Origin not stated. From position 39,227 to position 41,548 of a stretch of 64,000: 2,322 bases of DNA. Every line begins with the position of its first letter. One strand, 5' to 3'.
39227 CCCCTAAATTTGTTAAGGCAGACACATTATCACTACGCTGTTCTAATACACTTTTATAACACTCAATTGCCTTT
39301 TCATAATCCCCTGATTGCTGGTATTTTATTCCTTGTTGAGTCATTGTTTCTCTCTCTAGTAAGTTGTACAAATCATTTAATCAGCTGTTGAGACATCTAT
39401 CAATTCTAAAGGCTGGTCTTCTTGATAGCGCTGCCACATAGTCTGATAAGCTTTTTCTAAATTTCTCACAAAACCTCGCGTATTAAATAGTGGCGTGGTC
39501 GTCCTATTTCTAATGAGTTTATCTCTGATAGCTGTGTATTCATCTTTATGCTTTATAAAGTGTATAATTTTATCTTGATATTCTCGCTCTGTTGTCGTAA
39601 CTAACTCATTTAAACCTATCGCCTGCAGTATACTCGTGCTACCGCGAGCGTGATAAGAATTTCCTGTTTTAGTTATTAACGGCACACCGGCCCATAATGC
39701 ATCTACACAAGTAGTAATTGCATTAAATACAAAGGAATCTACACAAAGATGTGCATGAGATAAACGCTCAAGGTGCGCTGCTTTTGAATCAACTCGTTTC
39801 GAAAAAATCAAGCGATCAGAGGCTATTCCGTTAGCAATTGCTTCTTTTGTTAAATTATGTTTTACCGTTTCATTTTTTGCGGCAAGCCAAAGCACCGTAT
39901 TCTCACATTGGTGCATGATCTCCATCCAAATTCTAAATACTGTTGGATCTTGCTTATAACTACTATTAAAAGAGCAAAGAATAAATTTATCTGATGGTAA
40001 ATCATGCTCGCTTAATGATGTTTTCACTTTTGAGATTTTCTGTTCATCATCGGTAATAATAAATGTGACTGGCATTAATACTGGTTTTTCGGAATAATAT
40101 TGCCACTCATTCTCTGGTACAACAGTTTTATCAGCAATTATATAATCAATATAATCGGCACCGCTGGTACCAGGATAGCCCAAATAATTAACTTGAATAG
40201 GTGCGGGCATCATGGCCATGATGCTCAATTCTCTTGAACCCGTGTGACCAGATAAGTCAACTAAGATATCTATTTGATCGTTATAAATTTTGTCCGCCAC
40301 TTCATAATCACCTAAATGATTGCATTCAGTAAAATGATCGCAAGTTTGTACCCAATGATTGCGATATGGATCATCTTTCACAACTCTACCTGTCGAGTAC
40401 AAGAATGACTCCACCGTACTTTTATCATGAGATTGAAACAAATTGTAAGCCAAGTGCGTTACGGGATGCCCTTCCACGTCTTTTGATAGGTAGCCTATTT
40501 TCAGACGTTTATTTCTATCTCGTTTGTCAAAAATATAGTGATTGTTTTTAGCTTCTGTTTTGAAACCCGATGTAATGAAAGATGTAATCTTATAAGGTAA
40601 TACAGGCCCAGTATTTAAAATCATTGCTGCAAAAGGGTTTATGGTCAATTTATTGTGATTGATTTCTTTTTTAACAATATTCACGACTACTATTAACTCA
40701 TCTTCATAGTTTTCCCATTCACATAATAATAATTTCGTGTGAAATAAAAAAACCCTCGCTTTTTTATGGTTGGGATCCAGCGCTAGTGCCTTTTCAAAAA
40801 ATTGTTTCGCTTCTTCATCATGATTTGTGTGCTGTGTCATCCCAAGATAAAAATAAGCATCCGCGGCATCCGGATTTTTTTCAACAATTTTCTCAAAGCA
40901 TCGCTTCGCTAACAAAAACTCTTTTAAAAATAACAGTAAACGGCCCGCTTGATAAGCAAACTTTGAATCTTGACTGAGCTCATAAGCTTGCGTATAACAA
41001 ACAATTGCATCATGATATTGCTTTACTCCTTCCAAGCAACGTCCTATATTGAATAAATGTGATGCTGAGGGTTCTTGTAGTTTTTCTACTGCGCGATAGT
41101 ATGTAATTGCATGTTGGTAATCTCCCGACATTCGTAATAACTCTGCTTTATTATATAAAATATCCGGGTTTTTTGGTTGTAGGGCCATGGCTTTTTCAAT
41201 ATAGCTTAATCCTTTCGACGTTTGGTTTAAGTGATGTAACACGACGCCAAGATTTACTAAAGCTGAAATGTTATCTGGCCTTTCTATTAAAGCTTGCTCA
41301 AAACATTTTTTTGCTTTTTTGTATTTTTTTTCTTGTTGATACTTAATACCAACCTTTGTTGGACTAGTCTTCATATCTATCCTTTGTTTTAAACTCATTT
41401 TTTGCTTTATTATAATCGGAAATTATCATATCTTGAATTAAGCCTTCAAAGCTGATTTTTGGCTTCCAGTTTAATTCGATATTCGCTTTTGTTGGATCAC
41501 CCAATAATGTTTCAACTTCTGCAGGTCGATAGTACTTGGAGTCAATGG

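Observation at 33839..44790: GDP-L-fucose synthesis genes fused into one operon with three tandem TPR/GT41 (OGT/SPINDLY-like) glycosyltransferases: candidate bacterial protein O-fucosylation system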

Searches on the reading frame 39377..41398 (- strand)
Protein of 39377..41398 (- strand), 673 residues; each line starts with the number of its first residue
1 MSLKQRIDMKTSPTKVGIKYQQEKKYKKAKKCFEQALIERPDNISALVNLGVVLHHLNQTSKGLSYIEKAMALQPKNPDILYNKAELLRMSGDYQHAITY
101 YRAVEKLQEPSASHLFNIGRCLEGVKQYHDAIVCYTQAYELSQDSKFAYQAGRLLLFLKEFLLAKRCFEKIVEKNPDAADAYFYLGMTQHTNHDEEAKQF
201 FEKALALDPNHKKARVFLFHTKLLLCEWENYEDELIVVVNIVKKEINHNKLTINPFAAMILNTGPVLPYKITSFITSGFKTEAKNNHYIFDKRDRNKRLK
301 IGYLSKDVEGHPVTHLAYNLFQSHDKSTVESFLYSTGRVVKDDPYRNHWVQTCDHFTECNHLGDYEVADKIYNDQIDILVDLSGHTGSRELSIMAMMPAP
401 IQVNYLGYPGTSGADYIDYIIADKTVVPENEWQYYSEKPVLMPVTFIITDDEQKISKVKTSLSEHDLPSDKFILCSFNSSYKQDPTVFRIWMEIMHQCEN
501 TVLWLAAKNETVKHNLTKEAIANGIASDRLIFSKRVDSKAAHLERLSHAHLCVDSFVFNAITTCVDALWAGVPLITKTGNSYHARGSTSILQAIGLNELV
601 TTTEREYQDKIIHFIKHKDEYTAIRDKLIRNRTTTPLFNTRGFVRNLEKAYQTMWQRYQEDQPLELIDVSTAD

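Call 4: search_protein_families(library=pfam, proteins=[window:39377-41398:-], max_evalue=0.01)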
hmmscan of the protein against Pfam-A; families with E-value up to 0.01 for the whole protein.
window:39377-41398:- (673 aa): 22 families
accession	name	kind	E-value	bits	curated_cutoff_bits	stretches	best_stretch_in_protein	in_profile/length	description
PF13844.12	Glyco_transf_41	-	4.1e-83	279.9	25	2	225-459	1-241/543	Glycosyl transferase family 41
PF07719.23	TPR_2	-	7.5e-28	94.8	27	3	179-211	1-34/34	Tetratricopeptide repeat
PF00515.34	TPR_1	-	2.3e-24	84.6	27.8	3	17-43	8-34/34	Tetratricopeptide repeat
PF13431.12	TPR_17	-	9.7e-23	78.9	24.4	3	67-95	2-30/34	Tetratricopeptide repeat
PF13181.12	TPR_8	-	2.7e-22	77.4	25.7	0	191-211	14-34/34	Tetratricopeptide repeat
PF13424.12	TPR_12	-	7.7e-19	68.1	30.1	1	45-107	4-74/77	Tetratricopeptide repeat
PF14559.12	TPR_19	-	6.2e-17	62.1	25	2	22-62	3-43/68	Tetratricopeptide repeat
PF13432.12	TPR_16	-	6.7e-17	62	32.7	3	149-210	1-63/65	Tetratricopeptide repeat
PF13428.12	TPR_14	-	2.6e-15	55.8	23.5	0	149-186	5-42/44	Tetratricopeptide repeat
PF23914.1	TPR_CcmH_CycH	-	1.4e-10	41.7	42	1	35-97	41-103/158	Cytochrome c-type biogenesis protein H TPR domain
PF13414.12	TPR_11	-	1.4e-10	41.1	26.8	0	20-55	4-39/42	TPR repeat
PF13371.12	TPR_9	-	5.3e-10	39.6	35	1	20-80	5-65/73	Tetratricopeptide repeat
PF13176.12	TPR_7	-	6e-09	35.7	27.9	0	81-103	2-24/36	Tetratricopeptide repeat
PF12895.13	ANAPC3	-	7.7e-09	36.2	27.2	1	64-135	9-79/82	Anaphase-promoting complex, cyclosome, subunit 3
PF25062.1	ARM_TT21_N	-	1.4e-08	35.2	40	1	22-100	112-190/222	Tetratricopeptide repeat protein 21 N-terminal ARM repeat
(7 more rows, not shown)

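Call 5: search_protein_families(library=ncbifam, proteins=[window:39377-41398:-], max_evalue=0.01)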
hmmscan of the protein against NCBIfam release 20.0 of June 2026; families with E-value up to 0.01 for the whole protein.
window:39377-41398:- (673 aa): 27 families (the best 25 are shown)
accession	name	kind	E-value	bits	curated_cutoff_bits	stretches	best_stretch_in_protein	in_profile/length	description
NF040959.1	MamA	equivalog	7.9e-24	84.2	200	2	83-214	42-175/204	magnetosome protein MamA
TIGR02917.1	PEP_TPR_lipo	equivalog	2.9e-20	71.8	312.2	2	14-105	774-864/899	XrtA/PEP-CTERM system TPR-repeat protein PrsT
TIGR02521.1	type_IV_pilW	equivalog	1.4e-16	60.8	154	2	8-146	29-169/234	type IV pilus biogenesis/stability protein PilW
TIGR02552.1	LcrH_SycD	equivalog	2.5e-14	53.1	104.8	2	91-177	31-118/136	SycD/LcrH family type III secretion system chaperone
NF049992.1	NGTferase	equivalog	6.9e-12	44.7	1000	1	398-640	357-596/614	UDP-glucose:protein N-beta-glucosyltransferase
NF033762.1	social_mot_Tgl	equivalog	2.2e-11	43.6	225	2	15-104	36-126/252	social motility TPR repeat lipoprotein Tgl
NF047371.1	FlcA_CTERM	equivalog_domain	3e-11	42.5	300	1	18-112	447-542/646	periplasmic flagellar collar protein FlcA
TIGR02795.1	tol_pal_ybgF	equivalog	3.6e-09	37.2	90.1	1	148-215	5-76/119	tol-pal system protein YbgF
NF033920.0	C39_PA2778_fam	equivalog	6.5e-09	35.6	150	1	19-75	199-255/255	PA2778 family cysteine peptidase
NF053607.1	CHU_0125_OmpA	equivalog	9.2e-08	31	620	1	15-108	24-117/639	CHU_0125 family OmpA-like outer membrane integrity protein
NF008391.2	PRK11189.1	equivalog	1.1e-07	31.7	250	1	143-215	63-136/297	lipoprotein NlpI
TIGR00990.1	3a0801s09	subfamily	3.6e-07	29.2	757.25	1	24-105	413-494/615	mitochondrial import receptor subunit TOM70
NF040561.1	PrimPol_Msp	equivalog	8.1e-07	28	200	1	15-92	30-99/515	CRISPR-associated primase-polymerase type A1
NF009037.0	PRK12370.1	equivalog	1.1e-06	27.4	589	1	14-101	309-395/553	HilA/EilA family virulence transcriptional regulator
NF041522.1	TPR_sll0314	equivalog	2e-06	27.2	225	1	54-100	190-236/275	Sll0314/Alr1548 family TPR repeat-containing protein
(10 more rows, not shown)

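Call 11: search_solved_structures(query=window:39377-41398:-, max_evalue=0.001, show_alignments=0)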
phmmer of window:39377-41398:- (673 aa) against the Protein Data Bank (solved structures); distinct sequences matched with E-value up to 0.001: 110 (the best 60 are shown).
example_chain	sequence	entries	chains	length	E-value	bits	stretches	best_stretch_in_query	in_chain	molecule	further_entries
7yea_A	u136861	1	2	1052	4.6e-94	319.4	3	32-455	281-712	UDP-N-acetylglucosamine--peptide N-acetylglucosaminyltransferase 110 kDa subunit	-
7yeh_B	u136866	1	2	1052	6.9e-94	318.9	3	32-455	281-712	UDP-N-acetylglucosamine--peptide N-acetylglucosaminyltransferase 110 kDa subunit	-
7ntf_A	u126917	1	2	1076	7.1e-94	318.8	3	32-455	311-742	Isoform 1 of UDP-N-acetylglucosamine--peptide N-acetylglucosaminyltransferase 110 kDa subu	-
5a01_A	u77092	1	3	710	3.3e-84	286.9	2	78-460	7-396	O-GLYCOSYLTRANSFERASE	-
8cm9_A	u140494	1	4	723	9.7e-82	278.7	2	72-455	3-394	UDP-N-acetylglucosamine--peptide N-acetylglucosaminyltransferase 110 kDa subunit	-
6q4m_A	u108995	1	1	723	1.6e-81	278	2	75-455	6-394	UDP-N-acetylglucosamine--peptide N-acetylglucosaminyltransferase 110 kDa subunit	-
6tka_AAA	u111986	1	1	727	2.4e-81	277.4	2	75-455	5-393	UDP-N-acetylglucosamine--peptide N-acetylglucosaminyltransferase 110 kDa subunit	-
3pe3_A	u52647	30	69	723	2.7e-81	277.2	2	75-455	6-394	UDP-N-acetylglucosamine--peptide N-acetylglucosaminyltransferase 110 kDa subunit | UDP-N-ACETYLGLUCOSAMINE--PEPTIDE N-ACETYLGLUCOSAMINYL TRANSFERASE 110 KDA SUB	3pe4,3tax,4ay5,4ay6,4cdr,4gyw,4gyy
5nps_A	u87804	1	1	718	4.4e-81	276.6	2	75-455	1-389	UDP-N-acetylglucosamine--peptide N-acetylglucosaminyltransferase 110 kDa subunit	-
5lvv_A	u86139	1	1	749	5e-81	276.4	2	77-455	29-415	UDP-N-acetylglucosamine--peptide N-acetylglucosaminyltransferase 110 kDa subunit,UDP-N-ace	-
6ibo_A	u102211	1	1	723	5.2e-81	276.3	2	75-455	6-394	UDP-N-acetylglucosamine--peptide N-acetylglucosaminyltransferase 110 kDa subunit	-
5lwv_A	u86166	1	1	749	7.5e-81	275.8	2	78-455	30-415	Host cell factor 1,UDP-N-acetylglucosamine--peptide N-acetylglucosaminyltransferase 110 kD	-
5npr_A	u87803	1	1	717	1e-80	275.4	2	78-455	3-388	UDP-N-acetylglucosamine--peptide N-acetylglucosaminyltransferase 110 kDa subunit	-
5hgv_A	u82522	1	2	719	1.8e-80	274.6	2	75-455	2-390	UDP-N-acetylglucosamine--peptide N-acetylglucosaminyltransferase 110 kDa subunit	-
9qhb_A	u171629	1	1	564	2.1e-59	204.9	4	19-214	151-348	Engineered tetratricopeptide repeat protein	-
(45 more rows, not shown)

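Call 12: find_homologous_proteins(query=window:39377-41398:-, max_evalue=1e-20)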
Query window:39377-41398:- (673 aa): 4597 proteins with E <= 1e-20 among 8000 candidates; the best 120 are listed.
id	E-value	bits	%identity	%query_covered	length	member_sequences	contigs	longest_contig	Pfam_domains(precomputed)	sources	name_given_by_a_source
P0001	0.0e+0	1537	100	99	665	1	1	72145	PF13431.13,PF23914.2,PF25062.2,PF13414.13,PF13176.13,PF12569.15,PF13428.13,PF13844.13,PF14559.13,PF24575.2,PF13371.13,PF00515.35,PF12895.14,PF13424.13,PF21033.5,PF13432.13,PF13429.13,PF13181.13,PF07719.24,PF13174.13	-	-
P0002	4.1e-184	632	34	97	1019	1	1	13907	PF13431.13,PF23914.2,PF13414.13,PF13428.13,PF13844.13,PF14559.13,PF13371.13,PF00515.35,PF12895.14,PF13424.13,PF13432.13,PF13181.13,PF07719.24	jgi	-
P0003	1.0e-177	611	42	97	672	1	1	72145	PF13431.13,PF23914.2,PF25062.2,PF13414.13,PF13176.13,PF13428.13,PF13844.13,PF25064.2,PF14559.13,PF24575.2,PF13371.13,PF00515.35,PF13424.13,PF21033.5,PF13432.13,PF13181.13,PF07719.24,PF13174.13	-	-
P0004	2.5e-173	596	42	98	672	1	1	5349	PF13431.13,PF23914.2,PF13414.13,PF13176.13,PF13428.13,PF13844.13,PF13374.13,PF14559.13,PF00515.35,PF12895.14,PF13424.13,PF13432.13,PF13181.13,PF07719.24,PF13174.13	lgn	-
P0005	4.8e-160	552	32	98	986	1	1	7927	PF13431.13,PF23914.2,PF25062.2,PF13414.13,PF13176.13,PF13428.13,PF13844.13,PF13374.13,PF07721.21,PF14559.13,PF24575.2,PF13371.13,PF00515.35,PF12895.14,PF13424.13,PF21033.5,PF13432.13,PF13181.13,PF01239.29,PF07719.24,PF13174.13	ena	-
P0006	8.2e-157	542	29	97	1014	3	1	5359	PF13431.13,PF23914.2,PF25062.2,PF13414.13,PF13176.13,PF13428.13,PF13844.13,PF14559.13,PF13371.13,PF00515.35,PF13424.13,PF13432.13,PF13181.13,PF07719.24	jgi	jgi:predicted O-linked N-acetylglucosamine transferase (SPINDLY family)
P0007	1.7e-145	504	34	98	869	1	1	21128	PF03704.24,PF13414.13,PF12569.15,PF13844.13,PF13374.13,PF07721.21,PF24575.2,PF02259.30,PF11846.15,PF00515.35,PF13424.13,PF13429.13,PF07719.24,PF13174.13,PF20308.5,PF25063.1,PF13431.13,PF23914.2,PF13176.13,PF24885.2,PF13428.13,PF04733.21,PF25064.2,PF14559.13,PF27595.1,PF13371.13,PF12895.14,PF21033.5,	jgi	jgi:protein O-GlcNAc transferase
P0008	1.6e-132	461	34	96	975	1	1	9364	PF10602.16,PF03704.24,PF25060.1,PF13414.13,PF04781.18,PF23938.2,PF10952.16,PF23558.2,PF12569.15,PF23241.2,PF13844.13,PF14216.13,PF13374.13,PF07721.21,PF24575.2,PF02259.30,PF00515.35,PF13424.13,PF23233.2,PF13429.13,PF07719.24,PF13174.13,PF20308.5,PF25063.1,PF13431.13,PF23914.2,PF13176.13,PF24885.2,PF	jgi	jgi:predicted O-linked N-acetylglucosamine transferase (SPINDLY family)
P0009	7.5e-132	459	36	98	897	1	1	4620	PF25063.1,PF13431.13,PF23914.2,PF13414.13,PF10952.16,PF13176.13,PF13428.13,PF13844.13,PF13374.13,PF14559.13,PF24575.2,PF10516.16,PF13371.13,PF00515.35,PF12895.14,PF13424.13,PF21033.5,PF13432.13,PF13181.13,PF01239.29,PF07719.24,PF13174.13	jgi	jgi:predicted O-linked N-acetylglucosamine transferase (SPINDLY family)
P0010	3.9e-131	457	35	95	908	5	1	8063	PF03704.24,PF13414.13,PF21545.4,PF12569.15,PF12688.14,PF13844.13,PF13374.13,PF07721.21,PF24575.2,PF00515.35,PF13424.13,PF13429.13,PF14561.13,PF07719.24,PF13174.13,PF20308.5,PF25063.1,PF13431.13,PF23914.2,PF13176.13,PF24885.2,PF13428.13,PF04733.21,PF25064.2,PF14559.13,PF10516.16,PF13371.13,PF12895.14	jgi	-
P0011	3.1e-129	451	35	97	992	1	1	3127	PF25063.1,PF13431.13,PF23914.2,PF25062.2,PF13414.13,PF21545.4,PF13176.13,PF13428.13,PF13844.13,PF04733.21,PF13374.13,PF14559.13,PF13371.13,PF00515.35,PF12895.14,PF13424.13,PF21033.5,PF13432.13,PF23233.2,PF13181.13,PF01239.29,PF07719.24,PF13174.13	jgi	-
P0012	2.5e-128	448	34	97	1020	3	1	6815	PF13414.13,PF21545.4,PF12569.15,PF09613.17,PF13844.13,PF13374.13,PF00515.35,PF13424.13,PF23233.2,PF07719.24,PF13174.13,PF25063.1,PF13431.13,PF23914.2,PF25062.2,PF13176.13,PF13428.13,PF04733.21,PF25064.2,PF14559.13,PF13371.13,PF12895.14,PF21033.5,PF13432.13,PF13181.13,PF01239.29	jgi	-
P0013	5.2e-128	447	33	97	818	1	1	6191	PF03704.24,PF09976.16,PF25060.1,PF13414.13,PF10952.16,PF12569.15,PF13844.13,PF13374.13,PF07721.21,PF24575.2,PF02259.30,PF00515.35,PF13424.13,PF13429.13,PF07719.24,PF13174.13,PF20308.5,PF25063.1,PF13431.13,PF23914.2,PF13176.13,PF13428.13,PF25064.2,PF14559.13,PF13371.13,PF17874.8,PF12895.14,PF21033.5,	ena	-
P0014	5.7e-128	446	35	99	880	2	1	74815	PF03704.24,PF12455.14,PF13414.13,PF12569.15,PF13844.13,PF13374.13,PF23231.2,PF02259.30,PF00515.35,PF13424.13,PF07719.24,PF13174.13,PF25063.1,PF13431.13,PF23914.2,PF13176.13,PF24885.2,PF13428.13,PF04297.21,PF14559.13,PF10516.16,PF13371.13,PF12895.14,PF21033.5,PF13432.13,PF13181.13,PF12968.14,PF01239.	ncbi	ncbi:MAG TPA: tetratricopeptide repeat protein [Steroidobacteraceae bacterium]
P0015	7.4e-127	443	34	98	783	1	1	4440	PF13431.13,PF23914.2,PF13414.13,PF13176.13,PF13428.13,PF13844.13,PF13374.13,PF14559.13,PF24575.2,PF13371.13,PF00515.35,PF12895.14,PF13424.13,PF21033.5,PF13432.13,PF13181.13,PF01239.29,PF07719.24,PF13174.13,PF24726.2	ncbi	-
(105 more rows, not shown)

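Call 13: find_encoding_contigs(protein=P0004, flank=10000, max_places=4)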
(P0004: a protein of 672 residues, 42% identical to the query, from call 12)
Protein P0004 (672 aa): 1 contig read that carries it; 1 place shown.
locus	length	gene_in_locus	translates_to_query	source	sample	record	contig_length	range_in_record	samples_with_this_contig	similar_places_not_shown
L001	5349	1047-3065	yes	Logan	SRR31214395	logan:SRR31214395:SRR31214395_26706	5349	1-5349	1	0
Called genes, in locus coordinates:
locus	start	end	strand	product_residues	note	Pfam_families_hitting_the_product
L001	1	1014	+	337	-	?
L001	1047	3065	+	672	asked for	PF00515:TPR_1 (weak), PF13414:TPR_11 (weak), PF13432:TPR_16, PF14559:TPR_19 (weak), PF12895:ANAPC3, PF13431:TPR_17 (weak), PF13424:TPR_12, PF13844:Glyco_transf_41, +7 more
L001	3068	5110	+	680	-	PF00515:TPR_1 (faint), PF07719:TPR_2 (faint), PF12895:ANAPC3 (faint), PF13174:TPR_6 (faint), PF13371:TPR_9 (faint), PF13414:TPR_11 (faint), PF13424:TPR_12 (faint), PF13844:Glyco_transf_41, +8 more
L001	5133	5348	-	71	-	?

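Call 14: find_encoding_contigs(protein=P0002, flank=10000, max_places=4)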
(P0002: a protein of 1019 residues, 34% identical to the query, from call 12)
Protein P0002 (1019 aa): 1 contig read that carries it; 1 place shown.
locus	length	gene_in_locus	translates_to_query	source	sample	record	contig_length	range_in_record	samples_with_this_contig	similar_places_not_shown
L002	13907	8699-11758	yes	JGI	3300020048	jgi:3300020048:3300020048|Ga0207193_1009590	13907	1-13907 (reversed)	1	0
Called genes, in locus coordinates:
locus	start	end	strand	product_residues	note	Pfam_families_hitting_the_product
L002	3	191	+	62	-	?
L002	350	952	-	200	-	PF13649:Methyltransf_25 (weak), PF08241:Methyltransf_11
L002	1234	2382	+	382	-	PF04055:Radical_SAM, PF13186:SPASM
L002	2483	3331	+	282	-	PF13489:Methyltransf_23, PF08241:Methyltransf_11 (weak), PF08242:Methyltransf_12 (faint)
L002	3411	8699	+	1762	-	-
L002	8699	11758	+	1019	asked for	PF13844:Glyco_transf_41, PF00515:TPR_1 (weak), PF13414:TPR_11, PF00515:TPR_1, PF13181:TPR_8 (weak), PF13414:TPR_11, PF00515:TPR_1 (weak), PF13844:Glyco_transf_41, +10 more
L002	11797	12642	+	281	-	PF05050:Methyltransf_21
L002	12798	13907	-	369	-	?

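Call 15: search_protein_families(library=pfam, proteins=[L001:1-1014:+, L001:5133-5348:-, L002:3411-8699:+], max_evalue=0.001)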
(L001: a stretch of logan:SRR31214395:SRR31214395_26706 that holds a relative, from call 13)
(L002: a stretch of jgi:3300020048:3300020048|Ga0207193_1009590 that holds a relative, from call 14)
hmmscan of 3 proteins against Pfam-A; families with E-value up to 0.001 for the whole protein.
L001:1-1014:+ (337 aa): 1 family
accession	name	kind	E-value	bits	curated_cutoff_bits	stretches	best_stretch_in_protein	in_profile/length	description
PF13844.12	Glyco_transf_41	-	5.2e-91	306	25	2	129-314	358-543/543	Glycosyl transferase family 41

L001:5133-5348:- (71 aa): 1 family
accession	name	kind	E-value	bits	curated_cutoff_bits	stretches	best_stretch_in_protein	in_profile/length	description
PF00342.24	PGI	-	2.6e-25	89.4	22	1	1-64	422-486/486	Phosphoglucose isomerase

L002:3411-8699:+ (1762 aa): 25 families
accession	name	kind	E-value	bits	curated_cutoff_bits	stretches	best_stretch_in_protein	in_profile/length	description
PF13844.12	Glyco_transf_41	-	1.1e-185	618.4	25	5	1227-1412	358-543/543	Glycosyl transferase family 41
PF00515.34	TPR_1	-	3.1e-129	416.5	27.8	14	848-881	1-34/34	Tetratricopeptide repeat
PF13414.12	TPR_11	-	4.8e-118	385.1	26.8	13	821-862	1-42/42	TPR repeat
PF07719.23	TPR_2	-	3.7e-117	373.4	27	12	848-881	1-34/34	Tetratricopeptide repeat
PF13181.12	TPR_8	-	6.3e-88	282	25.7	5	848-881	1-34/34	Tetratricopeptide repeat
PF13431.12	TPR_17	-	2e-74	240.1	24.4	4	134-166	1-33/34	Tetratricopeptide repeat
PF13432.12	TPR_16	-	3.4e-71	235.6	32.7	11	820-881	3-64/65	Tetratricopeptide repeat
PF13424.12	TPR_12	-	9.7e-64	212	30.1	7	1506-1568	3-73/77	Tetratricopeptide repeat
PF14559.12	TPR_19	-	1.4e-51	173.1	25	7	1448-1512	1-64/68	Tetratricopeptide repeat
PF13428.12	TPR_14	-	8.1e-47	153.3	23.5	0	113-154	2-43/44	Tetratricopeptide repeat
PF13371.12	TPR_9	-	4.1e-45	152.1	35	3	1513-1572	2-61/73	Tetratricopeptide repeat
PF12895.13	ANAPC3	-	3.9e-20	72.4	27.2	2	726-806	3-82/82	Anaphase-promoting complex, cyclosome, subunit 3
PF13174.12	TPR_6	-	1.7e-18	66.3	26.3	0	714-745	2-33/33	Tetratricopeptide repeat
PF23914.1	TPR_CcmH_CycH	-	3.8e-16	59.7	42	0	69-177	41-152/158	Cytochrome c-type biogenesis protein H TPR domain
PF25062.1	ARM_TT21_N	-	1.4e-14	54.8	40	1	33-165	85-221/222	Tetratricopeptide repeat protein 21 N-terminal ARM repeat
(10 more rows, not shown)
